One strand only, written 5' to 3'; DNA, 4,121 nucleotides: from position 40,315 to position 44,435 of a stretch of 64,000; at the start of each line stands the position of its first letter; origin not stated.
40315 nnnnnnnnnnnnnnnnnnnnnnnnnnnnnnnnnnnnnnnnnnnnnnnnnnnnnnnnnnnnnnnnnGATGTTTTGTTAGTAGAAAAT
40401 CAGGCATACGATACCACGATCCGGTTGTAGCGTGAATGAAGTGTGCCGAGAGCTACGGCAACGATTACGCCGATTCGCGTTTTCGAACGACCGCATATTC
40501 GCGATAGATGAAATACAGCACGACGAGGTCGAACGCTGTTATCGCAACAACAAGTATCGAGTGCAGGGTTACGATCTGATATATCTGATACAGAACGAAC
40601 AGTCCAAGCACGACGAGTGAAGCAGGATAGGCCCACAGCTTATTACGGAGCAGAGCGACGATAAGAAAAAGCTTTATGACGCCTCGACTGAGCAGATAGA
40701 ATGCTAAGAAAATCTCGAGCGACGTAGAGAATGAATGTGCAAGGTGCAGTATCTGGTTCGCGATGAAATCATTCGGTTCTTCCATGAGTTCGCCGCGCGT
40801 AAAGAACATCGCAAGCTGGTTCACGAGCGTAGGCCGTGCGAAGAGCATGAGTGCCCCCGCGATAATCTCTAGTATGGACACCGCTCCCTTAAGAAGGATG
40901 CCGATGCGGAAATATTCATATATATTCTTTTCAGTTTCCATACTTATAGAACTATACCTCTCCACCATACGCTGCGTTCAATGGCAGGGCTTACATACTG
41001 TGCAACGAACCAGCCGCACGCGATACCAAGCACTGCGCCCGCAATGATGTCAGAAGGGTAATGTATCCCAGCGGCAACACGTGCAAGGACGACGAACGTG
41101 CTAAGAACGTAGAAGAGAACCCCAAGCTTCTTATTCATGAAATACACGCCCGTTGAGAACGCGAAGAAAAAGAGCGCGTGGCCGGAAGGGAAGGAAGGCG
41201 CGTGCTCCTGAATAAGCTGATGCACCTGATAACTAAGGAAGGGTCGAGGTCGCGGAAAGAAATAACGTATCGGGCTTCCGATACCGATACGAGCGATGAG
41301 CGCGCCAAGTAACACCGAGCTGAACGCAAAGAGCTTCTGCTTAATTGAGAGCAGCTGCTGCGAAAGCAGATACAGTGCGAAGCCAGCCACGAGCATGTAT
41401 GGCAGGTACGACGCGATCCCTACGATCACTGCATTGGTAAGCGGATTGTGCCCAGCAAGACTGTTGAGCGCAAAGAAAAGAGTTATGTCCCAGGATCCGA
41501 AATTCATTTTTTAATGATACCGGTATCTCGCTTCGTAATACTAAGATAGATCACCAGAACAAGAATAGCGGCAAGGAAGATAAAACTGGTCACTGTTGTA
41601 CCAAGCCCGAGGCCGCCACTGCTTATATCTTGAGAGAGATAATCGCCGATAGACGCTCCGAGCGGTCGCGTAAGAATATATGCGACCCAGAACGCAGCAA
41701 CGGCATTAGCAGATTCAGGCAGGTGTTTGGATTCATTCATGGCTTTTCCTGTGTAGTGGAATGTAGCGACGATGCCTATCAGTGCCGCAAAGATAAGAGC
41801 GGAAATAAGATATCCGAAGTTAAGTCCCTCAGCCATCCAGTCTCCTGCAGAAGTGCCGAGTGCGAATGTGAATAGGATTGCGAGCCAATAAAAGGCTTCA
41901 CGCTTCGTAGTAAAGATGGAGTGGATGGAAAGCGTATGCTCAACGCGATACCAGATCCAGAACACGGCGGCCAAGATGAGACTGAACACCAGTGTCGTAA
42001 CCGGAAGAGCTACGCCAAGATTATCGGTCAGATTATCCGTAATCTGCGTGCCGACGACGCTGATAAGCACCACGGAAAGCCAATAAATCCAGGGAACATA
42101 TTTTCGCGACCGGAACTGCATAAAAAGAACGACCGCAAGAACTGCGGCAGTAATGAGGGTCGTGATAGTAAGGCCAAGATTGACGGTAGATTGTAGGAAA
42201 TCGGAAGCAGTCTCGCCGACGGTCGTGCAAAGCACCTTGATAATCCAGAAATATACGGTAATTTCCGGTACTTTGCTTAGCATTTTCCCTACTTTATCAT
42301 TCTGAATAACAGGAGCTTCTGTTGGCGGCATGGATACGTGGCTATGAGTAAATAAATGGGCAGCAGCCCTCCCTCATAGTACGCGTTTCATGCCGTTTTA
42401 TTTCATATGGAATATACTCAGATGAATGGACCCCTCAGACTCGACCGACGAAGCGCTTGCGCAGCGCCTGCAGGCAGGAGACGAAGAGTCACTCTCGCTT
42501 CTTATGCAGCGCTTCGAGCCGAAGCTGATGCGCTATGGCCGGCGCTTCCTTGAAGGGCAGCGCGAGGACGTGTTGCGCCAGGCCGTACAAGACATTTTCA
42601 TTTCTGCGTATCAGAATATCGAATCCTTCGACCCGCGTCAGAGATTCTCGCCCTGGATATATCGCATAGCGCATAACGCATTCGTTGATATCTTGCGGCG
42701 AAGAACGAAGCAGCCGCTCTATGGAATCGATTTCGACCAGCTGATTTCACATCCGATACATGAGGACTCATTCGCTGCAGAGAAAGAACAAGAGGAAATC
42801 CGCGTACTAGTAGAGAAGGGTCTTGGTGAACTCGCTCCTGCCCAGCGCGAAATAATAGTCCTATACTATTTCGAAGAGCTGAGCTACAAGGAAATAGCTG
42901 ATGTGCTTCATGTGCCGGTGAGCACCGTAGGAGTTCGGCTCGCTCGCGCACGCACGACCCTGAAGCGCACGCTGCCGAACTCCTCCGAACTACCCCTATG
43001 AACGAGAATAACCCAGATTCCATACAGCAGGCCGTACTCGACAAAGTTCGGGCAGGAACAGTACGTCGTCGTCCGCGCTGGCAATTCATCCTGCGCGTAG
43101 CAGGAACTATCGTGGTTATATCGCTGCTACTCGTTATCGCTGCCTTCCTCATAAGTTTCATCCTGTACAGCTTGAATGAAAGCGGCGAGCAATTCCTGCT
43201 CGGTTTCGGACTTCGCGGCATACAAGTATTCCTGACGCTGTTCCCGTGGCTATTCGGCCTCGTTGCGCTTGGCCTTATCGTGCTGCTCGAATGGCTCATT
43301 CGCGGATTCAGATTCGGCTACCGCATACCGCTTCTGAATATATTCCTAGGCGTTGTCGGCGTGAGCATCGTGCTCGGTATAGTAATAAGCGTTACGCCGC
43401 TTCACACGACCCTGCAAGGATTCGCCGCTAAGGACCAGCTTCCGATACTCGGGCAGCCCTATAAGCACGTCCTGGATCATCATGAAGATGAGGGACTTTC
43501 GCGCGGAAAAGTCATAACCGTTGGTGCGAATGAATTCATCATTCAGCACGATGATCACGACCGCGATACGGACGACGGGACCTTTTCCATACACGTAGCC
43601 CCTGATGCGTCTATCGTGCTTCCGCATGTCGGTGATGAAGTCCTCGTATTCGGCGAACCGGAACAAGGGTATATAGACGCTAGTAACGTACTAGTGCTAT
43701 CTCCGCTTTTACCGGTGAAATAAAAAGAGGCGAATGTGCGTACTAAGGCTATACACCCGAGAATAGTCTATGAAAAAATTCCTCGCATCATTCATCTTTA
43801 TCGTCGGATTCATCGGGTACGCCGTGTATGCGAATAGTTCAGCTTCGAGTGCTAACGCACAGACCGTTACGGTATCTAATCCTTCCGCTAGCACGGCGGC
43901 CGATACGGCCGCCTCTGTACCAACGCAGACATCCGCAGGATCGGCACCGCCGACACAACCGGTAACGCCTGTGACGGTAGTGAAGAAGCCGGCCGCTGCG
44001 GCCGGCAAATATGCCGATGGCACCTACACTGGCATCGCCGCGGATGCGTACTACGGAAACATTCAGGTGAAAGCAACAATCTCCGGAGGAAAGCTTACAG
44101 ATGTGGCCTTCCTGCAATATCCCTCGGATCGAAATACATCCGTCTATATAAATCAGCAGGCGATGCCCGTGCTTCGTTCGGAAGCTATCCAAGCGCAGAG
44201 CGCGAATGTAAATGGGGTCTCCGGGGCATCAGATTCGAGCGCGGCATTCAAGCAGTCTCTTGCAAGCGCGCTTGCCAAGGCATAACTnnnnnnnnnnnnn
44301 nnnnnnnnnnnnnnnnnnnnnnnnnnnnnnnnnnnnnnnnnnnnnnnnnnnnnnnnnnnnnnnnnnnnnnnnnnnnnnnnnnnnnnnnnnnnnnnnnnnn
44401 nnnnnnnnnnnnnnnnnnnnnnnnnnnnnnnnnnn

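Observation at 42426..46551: Minimal flavin-based membrane redox module (FMN_bind + ApbE + NqrB/RnfD-like::FNR-like fusion) under an ECF sigma/anti-sigma pair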

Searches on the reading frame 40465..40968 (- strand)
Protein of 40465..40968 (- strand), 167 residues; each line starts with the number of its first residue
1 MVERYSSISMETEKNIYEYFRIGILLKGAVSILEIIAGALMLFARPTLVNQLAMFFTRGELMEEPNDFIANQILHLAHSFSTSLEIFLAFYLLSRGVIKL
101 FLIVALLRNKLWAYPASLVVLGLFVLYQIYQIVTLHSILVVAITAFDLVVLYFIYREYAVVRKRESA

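Call 35: search_protein_families(library=pfam, proteins=[window:40465-40968:-], max_evalue=0.001)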
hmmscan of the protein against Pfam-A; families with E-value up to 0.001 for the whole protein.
window:40465-40968:- (167 aa): 1 family
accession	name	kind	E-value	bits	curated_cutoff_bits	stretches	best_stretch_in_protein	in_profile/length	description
PF09900.14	DUF2127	-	1e-25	91.1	24.3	1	20-158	2-140/140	Predicted membrane protein (DUF2127)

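Call 77: search_protein_families(library=ncbifam, proteins=[window:40465-40968:-], max_evalue=0.001)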
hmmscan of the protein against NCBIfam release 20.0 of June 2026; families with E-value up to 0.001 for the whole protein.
window:40465-40968:- (167 aa): 0 families

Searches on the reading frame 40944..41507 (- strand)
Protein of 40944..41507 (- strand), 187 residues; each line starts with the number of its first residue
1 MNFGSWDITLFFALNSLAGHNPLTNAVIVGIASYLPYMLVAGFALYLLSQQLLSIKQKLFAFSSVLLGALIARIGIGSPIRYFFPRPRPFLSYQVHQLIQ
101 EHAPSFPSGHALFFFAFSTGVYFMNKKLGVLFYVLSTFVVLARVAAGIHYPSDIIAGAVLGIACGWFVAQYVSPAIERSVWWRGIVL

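Call 35: search_protein_families(library=pfam, proteins=[window:40944-41507:-], max_evalue=0.001)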
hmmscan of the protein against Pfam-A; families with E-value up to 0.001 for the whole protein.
window:40944-41507:- (187 aa): 3 families
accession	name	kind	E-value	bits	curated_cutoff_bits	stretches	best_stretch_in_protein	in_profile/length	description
PF01569.27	PAP2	-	1.7e-20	73.5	27.2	1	66-173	5-126/130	PAP2 superfamily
PF14378.12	PAP2_3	-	1.1e-07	32.3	27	1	93-165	114-188/190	PAP2 superfamily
PF14360.12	PAP2_C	-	0.00042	21.3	27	1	108-167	8-71/74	PAP2 superfamily C-terminal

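Call 77: search_protein_families(library=ncbifam, proteins=[window:40944-41507:-], max_evalue=0.001)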
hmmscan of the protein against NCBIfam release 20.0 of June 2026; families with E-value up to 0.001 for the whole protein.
window:40944-41507:- (187 aa): 3 families
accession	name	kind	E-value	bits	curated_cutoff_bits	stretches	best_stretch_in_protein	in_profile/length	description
NF047884.1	UdeprDiPSep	equivalog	2.8e-15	56.7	250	1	23-169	40-184/188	undecaprenyl-diphosphatase SepP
NF008813.0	PRK11837.1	equivalog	1.6e-11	44.5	229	1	9-171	8-170/202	undecaprenyl-diphosphate phosphatase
NF007975.0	PRK10699.1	equivalog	7.9e-06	25.4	261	1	99-165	152-223/254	phosphatidylglycerophosphatase B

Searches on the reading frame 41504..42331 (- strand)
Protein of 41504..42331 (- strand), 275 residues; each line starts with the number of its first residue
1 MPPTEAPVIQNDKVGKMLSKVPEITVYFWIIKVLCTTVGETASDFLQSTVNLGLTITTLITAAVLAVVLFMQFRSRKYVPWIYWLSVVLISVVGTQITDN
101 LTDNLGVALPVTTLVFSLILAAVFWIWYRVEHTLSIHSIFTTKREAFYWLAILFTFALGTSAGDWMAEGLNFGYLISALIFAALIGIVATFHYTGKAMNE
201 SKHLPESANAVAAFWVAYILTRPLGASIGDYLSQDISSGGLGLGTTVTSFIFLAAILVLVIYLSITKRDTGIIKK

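Call 3: search_protein_families(library=pfam, proteins=[window:41504-42331:-], max_evalue=0.01)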
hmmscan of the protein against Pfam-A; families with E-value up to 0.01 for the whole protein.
window:41504-42331:- (275 aa): 1 family
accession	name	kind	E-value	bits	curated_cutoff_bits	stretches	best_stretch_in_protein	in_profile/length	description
PF03988.17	DUF347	-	4.1e-66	219.5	28.2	4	27-78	1-52/52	Repeat of Unknown Function (DUF347)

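Call 4: search_protein_families(library=ncbifam, proteins=[window:41504-42331:-], max_evalue=0.01)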
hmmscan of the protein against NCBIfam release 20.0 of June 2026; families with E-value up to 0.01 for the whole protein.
window:41504-42331:- (275 aa): 0 families

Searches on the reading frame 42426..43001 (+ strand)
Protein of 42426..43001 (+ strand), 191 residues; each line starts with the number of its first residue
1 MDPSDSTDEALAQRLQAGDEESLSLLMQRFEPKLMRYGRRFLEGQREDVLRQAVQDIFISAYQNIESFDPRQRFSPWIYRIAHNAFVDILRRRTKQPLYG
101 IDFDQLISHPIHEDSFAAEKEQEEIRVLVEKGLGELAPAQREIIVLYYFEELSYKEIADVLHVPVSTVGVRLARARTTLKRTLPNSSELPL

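Call 3: search_protein_families(library=pfam, proteins=[window:42426-43001:+], max_evalue=0.01)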
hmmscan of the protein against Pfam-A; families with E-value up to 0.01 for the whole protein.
window:42426-43001:+ (191 aa): 9 families
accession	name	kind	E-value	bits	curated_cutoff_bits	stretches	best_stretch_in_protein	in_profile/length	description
PF08281.18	Sigma70_r4_2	-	2.4e-17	62.8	25.7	1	129-179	4-54/54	Sigma-70, region 4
PF04542.20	Sigma70_r2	-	3e-13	49.8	24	1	26-95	1-70/71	Sigma-70 region 2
PF04545.22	Sigma70_r4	-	7.4e-13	48.2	24.1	1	133-180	2-49/50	Sigma-70, region 4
PF07638.17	Sigma70_ECF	-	7e-09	36.3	21.1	1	12-183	8-183/185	ECF sigma factor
PF13936.12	HTH_38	-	0.00041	20.5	27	0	136-168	5-37/44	Helix-turn-helix domain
PF04297.20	UPF0122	-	0.0012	19.5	22.7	1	136-179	18-61/101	Putative helix-turn-helix protein, YlxM / p13 like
PF13556.12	HTH_30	-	0.0022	18.2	27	1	148-186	8-47/59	PucR C-terminal helix-turn-helix domain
PF13384.12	HTH_23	-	0.0031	17.7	24.6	1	144-169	9-35/50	Homeodomain-like domain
PF25787.1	HTH_SB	-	0.0057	16.9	43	1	141-169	12-40/53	Sleeping Beauty transposase HTH domain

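Call 4: search_protein_families(library=ncbifam, proteins=[window:42426-43001:+], max_evalue=0.01)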
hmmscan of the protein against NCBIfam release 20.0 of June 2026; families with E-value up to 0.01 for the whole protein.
window:42426-43001:+ (191 aa): 102 families (the best 25 are shown)
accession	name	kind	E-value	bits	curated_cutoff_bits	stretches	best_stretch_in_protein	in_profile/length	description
NF007223.0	PRK09641.1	equivalog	6.9e-30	104.3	209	1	8-184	5-185/187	RNA polymerase sigma factor SigW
NF008888.0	PRK11922.1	equivalog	7.5e-30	104.3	204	1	3-184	12-197/231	RNA polymerase sigma factor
NF004113.0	PRK05602.1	equivalog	2e-29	102.7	208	1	4-185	28-203/211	RNA polymerase sigma factor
TIGR02937.1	sigma70-ECF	superfamily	2.1e-29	102.3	42.9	1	23-182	3-164/165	sigma-70 family RNA polymerase sigma factor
TIGR02948.1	SigW_bacill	equivalog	2.4e-28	99.5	243.1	1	6-183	3-184/187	RNA polymerase sigma factor SigW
NF009171.0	PRK12518.1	equivalog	1.7e-26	93.2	208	1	4-183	10-184/191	RNA polymerase sigma factor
NF009166.1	PRK12513.1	equivalog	6e-26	91.3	206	1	4-185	5-188/193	RNA polymerase sigma factor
NF007225.0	PRK09643.1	equivalog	2.7e-25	89.2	190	1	5-184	11-183/204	RNA polymerase sigma factor SigM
TIGR02950.1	SigM_subfam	subfamily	1e-24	87.2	147.95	1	25-182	4-157/159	RNA polymerase sigma factor, SigM family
TIGR02985.1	Sig70_bacteroi1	subfamily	1.5e-24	87.1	126.4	1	26-183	6-162/162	RNA polymerase sigma-70 factor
NF007216.0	PRK09638.1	equivalog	4e-24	85.3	194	1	7-184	4-175/180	RNA polymerase sigma factor SigY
NF006930.0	PRK09415.1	subfamily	9.2e-23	81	198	1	20-184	15-176/179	RNA polymerase factor sigma C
NF009168.0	PRK12515.1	subfamily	6.6e-22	77.9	236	1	5-183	6-179/189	RNA polymerase sigma factor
TIGR02939.1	RpoE_Sigma70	equivalog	1.6e-21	77.2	236.15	1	6-183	5-186/190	RNA polymerase sigma factor RpoE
NF007222.0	PRK09640.1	equivalog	3.6e-20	72.3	194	1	22-187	27-186/188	RNA polymerase sigma factor SigX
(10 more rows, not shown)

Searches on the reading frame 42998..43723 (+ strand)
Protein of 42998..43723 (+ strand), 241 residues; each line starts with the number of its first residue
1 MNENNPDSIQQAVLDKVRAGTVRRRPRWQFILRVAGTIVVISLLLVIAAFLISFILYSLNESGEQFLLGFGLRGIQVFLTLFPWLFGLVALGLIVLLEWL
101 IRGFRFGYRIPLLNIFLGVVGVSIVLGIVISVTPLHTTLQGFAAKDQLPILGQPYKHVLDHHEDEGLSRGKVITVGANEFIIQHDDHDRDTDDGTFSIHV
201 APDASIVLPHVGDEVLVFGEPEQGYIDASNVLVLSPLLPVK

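Call 3: search_protein_families(library=pfam, proteins=[window:42998-43723:+], max_evalue=0.01)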
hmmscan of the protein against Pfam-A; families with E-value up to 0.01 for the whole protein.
window:42998-43723:+ (241 aa): 0 families

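Call 4: search_protein_families(library=ncbifam, proteins=[window:42998-43723:+], max_evalue=0.01)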
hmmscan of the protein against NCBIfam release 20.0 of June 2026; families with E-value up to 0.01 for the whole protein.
window:42998-43723:+ (241 aa): 0 families

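Call 54: search_protein_families(library=pfam, proteins=[window:42998-43723:+], max_evalue=10)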
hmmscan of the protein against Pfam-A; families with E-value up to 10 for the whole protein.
window:42998-43723:+ (241 aa): 2 families
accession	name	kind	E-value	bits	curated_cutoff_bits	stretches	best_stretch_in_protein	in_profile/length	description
PF13800.11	Sigma_reg_N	-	0.12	13.1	26.3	1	24-61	5-41/91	Sigma factor regulator N-terminal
PF01769.21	MgtE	-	3.2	8.5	27.6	1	18-95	24-92/125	Divalent cation transporter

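Call 66: find_homologous_proteins(query=window:42998-43723:+)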
Query window:42998-43723:+ (241 aa): 147 proteins with E <= 0.001 among 2030 candidates; the best 120 are listed.
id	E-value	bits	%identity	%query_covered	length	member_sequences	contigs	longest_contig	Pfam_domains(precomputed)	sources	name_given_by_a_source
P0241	8.5e-153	525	100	100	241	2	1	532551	-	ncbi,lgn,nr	ncbi:MAG: hypothetical protein JWM39_292 [Parcubacteria group bacterium]|nr:hypothetical protein [Pa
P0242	1.4e-112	393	70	98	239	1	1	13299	-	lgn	-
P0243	1.2e-97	344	66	98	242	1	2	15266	-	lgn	-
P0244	7.9e-93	329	61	98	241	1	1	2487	-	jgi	jgi:hypothetical protein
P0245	2.0e-92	327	59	98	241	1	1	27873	-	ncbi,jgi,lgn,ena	jgi:hypothetical protein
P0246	3.9e-91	323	61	97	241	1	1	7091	-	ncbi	-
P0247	8.6e-91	322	61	94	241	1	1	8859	-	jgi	jgi:hypothetical protein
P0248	9.6e-91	322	60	98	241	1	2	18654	-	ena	-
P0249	1.8e-90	321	59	99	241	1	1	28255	-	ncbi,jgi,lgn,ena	jgi:hypothetical protein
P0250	3.4e-90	320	61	98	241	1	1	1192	-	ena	-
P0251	4.7e-90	320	61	99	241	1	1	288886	-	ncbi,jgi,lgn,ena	jgi:hypothetical protein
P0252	4.7e-90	320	60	98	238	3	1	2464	-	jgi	jgi:magnesium-transporting ATPase (P-type)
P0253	3.9e-89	317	58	98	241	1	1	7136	-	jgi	jgi:hypothetical protein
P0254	2.0e-88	314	58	98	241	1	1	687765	-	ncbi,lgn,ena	-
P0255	1.2e-87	312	59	98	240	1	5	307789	-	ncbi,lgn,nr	ncbi:MAG: hypothetical protein P4M11_04960 [Candidatus Pacebacteria bacterium]|nr:hypothetical prote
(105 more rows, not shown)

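Call 72: predict_structure(alignment_id=A6)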
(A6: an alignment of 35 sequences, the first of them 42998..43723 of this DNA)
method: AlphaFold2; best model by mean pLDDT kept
length: 241 residues; sequences in the alignment: 35
mean_pLDDT: 80.4   pTM: 0.57
mean pLDDT of the five models: 80.4, 80.4, 79.8, 78.5, 76.7
residues with pLDDT >= 90: 81; 70-90: 105; 50-70: 45; < 50: 10
segments of 3 or more residues with pLDDT < 50: 146-151
pLDDT, mean of each block of 10 residues (from residue 1): 63 80 78 94 93 86 65 80 91 92 74 82 85 68 50 55 76 96 88 90 91 92 91 74 40
secondary structure, 60 per line:
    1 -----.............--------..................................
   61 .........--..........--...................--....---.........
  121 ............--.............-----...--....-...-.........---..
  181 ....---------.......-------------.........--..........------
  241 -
elements in order: H6-18 H27-69 H72-81 H84-102 H105-108 H112-132 H135-147 H158-161 E167-175 E179-184 E194-200 E214-222 E225-234

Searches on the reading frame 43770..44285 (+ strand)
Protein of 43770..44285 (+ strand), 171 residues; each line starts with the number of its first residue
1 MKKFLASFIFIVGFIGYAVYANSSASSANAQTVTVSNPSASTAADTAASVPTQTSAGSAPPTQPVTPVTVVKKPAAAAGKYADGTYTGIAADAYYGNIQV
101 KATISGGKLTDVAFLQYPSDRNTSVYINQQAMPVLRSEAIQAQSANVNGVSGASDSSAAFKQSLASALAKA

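Call 3: search_protein_families(library=pfam, proteins=[window:43770-44285:+], max_evalue=0.01)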
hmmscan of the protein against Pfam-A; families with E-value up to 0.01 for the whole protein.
window:43770-44285:+ (171 aa): 1 family
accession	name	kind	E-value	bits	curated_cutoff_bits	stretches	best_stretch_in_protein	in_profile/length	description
PF04205.19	FMN_bind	-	5.7e-07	30.5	22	1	94-168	2-76/77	FMN-binding domain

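Call 4: search_protein_families(library=ncbifam, proteins=[window:43770-44285:+], max_evalue=0.01)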
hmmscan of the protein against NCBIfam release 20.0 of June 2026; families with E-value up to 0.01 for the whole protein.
window:43770-44285:+ (171 aa): 2 families
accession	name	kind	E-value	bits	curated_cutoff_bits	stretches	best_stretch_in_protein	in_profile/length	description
TIGR03593.1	yidC_nterm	equivalog_domain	0.0022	17.7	58.25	1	4-123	5-108/363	membrane protein insertase YidC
NF046087.1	T3SS_scaff_SemD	subfamily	0.0061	16.2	160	1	21-142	70-147/395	SemD/SinC family type III secretion system effector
